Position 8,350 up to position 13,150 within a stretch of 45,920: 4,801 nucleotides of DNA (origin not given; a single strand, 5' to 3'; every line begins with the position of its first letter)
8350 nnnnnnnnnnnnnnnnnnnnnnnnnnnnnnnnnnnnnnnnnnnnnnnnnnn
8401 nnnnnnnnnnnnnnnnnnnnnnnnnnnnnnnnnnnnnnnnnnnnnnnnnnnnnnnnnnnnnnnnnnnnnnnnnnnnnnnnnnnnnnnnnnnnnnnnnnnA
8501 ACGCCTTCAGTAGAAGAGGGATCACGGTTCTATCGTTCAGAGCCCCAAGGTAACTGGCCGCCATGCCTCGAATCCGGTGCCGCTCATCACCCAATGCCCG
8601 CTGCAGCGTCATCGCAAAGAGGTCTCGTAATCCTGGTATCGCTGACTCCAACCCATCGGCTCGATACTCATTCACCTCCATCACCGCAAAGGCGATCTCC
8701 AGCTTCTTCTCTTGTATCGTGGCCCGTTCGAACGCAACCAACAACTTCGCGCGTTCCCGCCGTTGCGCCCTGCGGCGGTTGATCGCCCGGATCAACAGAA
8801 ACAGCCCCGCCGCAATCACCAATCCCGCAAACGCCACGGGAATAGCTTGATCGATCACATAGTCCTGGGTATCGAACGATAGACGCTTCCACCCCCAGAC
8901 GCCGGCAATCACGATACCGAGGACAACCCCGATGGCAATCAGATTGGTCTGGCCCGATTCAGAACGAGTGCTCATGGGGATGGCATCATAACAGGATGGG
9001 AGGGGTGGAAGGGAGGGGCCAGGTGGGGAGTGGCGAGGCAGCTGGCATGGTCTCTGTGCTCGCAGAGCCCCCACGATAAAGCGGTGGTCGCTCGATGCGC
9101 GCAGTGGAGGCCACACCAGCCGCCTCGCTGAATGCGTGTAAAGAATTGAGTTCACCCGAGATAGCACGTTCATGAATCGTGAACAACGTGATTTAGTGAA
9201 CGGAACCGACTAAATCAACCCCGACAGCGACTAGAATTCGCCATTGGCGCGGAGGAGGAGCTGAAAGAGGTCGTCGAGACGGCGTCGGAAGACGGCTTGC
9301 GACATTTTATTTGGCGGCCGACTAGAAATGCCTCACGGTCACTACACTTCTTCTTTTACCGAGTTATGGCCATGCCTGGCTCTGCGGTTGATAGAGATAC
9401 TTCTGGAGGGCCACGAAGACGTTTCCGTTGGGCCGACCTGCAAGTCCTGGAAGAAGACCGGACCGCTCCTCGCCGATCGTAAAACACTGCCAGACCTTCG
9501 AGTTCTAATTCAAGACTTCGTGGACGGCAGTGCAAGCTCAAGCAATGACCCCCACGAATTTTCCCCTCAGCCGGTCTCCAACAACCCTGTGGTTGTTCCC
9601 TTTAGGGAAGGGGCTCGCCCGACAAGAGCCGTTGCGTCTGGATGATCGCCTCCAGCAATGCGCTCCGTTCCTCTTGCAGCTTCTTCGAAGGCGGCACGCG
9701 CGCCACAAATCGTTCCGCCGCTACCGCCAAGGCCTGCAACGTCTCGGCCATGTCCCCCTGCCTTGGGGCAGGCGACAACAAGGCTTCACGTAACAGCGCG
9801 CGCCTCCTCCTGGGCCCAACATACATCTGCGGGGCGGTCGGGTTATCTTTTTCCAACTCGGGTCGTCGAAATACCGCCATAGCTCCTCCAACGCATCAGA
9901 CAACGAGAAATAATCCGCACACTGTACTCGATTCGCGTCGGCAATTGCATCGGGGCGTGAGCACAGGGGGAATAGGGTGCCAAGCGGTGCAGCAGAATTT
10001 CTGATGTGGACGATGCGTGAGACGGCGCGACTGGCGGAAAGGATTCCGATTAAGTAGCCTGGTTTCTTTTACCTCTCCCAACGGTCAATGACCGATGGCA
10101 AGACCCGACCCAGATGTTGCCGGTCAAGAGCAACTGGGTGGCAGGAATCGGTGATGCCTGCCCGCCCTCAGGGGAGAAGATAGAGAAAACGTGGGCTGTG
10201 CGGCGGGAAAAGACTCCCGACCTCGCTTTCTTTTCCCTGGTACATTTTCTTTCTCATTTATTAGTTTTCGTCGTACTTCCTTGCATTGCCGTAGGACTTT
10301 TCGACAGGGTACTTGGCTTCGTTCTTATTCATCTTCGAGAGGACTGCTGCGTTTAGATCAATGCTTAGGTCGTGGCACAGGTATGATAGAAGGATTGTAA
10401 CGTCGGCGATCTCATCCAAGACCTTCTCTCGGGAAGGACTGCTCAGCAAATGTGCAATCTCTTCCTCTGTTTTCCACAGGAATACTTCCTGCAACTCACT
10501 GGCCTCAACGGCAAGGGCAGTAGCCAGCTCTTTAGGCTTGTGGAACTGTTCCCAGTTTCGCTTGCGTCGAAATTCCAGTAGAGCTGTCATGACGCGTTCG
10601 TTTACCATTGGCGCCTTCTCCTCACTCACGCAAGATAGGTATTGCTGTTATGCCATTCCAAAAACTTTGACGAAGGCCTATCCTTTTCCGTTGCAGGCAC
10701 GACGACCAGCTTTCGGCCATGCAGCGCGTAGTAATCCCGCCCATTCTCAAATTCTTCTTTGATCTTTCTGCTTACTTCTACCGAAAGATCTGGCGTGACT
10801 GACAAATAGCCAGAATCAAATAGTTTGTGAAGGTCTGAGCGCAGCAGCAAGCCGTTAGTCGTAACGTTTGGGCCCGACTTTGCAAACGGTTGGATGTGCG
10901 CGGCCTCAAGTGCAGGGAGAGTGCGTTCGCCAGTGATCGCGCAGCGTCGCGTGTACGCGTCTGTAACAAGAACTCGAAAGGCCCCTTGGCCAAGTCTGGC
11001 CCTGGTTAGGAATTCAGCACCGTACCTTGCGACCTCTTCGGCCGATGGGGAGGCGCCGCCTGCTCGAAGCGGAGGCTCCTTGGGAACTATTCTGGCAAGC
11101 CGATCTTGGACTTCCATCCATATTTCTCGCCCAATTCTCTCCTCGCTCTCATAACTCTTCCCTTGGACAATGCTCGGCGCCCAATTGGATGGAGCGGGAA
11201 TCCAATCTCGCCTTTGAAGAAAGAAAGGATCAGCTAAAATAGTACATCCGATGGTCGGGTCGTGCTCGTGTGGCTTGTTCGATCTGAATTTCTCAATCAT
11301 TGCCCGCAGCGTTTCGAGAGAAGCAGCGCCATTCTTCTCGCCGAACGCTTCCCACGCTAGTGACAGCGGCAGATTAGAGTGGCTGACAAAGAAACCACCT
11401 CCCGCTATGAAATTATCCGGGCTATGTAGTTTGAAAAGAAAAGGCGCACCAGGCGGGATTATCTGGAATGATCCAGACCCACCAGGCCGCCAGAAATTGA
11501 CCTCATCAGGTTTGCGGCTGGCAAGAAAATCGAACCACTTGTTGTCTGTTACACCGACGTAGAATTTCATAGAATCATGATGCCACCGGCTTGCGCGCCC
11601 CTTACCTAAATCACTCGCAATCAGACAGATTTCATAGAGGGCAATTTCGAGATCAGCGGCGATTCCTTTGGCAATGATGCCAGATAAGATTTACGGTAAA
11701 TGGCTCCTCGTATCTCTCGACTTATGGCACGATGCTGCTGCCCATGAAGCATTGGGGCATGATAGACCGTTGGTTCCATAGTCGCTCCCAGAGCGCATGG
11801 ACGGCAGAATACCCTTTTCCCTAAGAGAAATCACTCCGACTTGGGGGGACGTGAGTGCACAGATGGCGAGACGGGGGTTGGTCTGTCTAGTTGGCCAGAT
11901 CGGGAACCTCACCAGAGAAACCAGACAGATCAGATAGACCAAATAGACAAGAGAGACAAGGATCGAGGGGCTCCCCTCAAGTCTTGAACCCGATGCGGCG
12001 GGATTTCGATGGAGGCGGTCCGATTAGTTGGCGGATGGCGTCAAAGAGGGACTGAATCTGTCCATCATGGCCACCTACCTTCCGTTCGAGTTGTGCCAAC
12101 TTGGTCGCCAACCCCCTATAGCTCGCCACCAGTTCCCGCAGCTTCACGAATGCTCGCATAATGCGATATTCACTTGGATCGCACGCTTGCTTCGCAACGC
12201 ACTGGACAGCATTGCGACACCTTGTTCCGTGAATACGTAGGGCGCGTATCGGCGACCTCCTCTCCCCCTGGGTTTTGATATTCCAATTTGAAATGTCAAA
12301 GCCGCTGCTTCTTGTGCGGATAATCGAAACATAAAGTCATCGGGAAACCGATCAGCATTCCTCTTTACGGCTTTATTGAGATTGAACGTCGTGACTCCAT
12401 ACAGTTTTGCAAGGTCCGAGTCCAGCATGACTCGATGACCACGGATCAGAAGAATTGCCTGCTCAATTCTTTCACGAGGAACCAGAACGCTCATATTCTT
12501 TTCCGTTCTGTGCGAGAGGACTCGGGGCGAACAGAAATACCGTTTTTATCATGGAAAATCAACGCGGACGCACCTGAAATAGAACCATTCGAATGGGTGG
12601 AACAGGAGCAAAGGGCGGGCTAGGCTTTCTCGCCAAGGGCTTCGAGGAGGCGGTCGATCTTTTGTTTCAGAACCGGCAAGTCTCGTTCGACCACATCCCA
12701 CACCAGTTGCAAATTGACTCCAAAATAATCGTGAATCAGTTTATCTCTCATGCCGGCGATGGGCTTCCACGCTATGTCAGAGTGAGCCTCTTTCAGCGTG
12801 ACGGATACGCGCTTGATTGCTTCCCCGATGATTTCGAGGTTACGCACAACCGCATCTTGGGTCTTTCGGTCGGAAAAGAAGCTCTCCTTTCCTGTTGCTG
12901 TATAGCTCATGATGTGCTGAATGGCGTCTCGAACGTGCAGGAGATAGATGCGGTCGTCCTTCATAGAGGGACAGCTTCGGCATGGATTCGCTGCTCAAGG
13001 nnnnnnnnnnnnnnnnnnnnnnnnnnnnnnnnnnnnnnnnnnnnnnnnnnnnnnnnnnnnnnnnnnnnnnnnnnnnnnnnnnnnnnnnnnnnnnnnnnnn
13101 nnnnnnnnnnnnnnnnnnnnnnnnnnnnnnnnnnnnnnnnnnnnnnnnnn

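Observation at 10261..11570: Coupled HNH endonuclease + MazG-like nucleotide pyrophosphohydrolase: candidate two-gene defence module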

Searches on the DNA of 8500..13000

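Call 48: search_rna_families(source=window, start=8500, end=13000, threshold=evalue, max_evalue=0.1)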
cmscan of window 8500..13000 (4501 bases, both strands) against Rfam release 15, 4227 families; matches with E-value up to 0.1: 0.
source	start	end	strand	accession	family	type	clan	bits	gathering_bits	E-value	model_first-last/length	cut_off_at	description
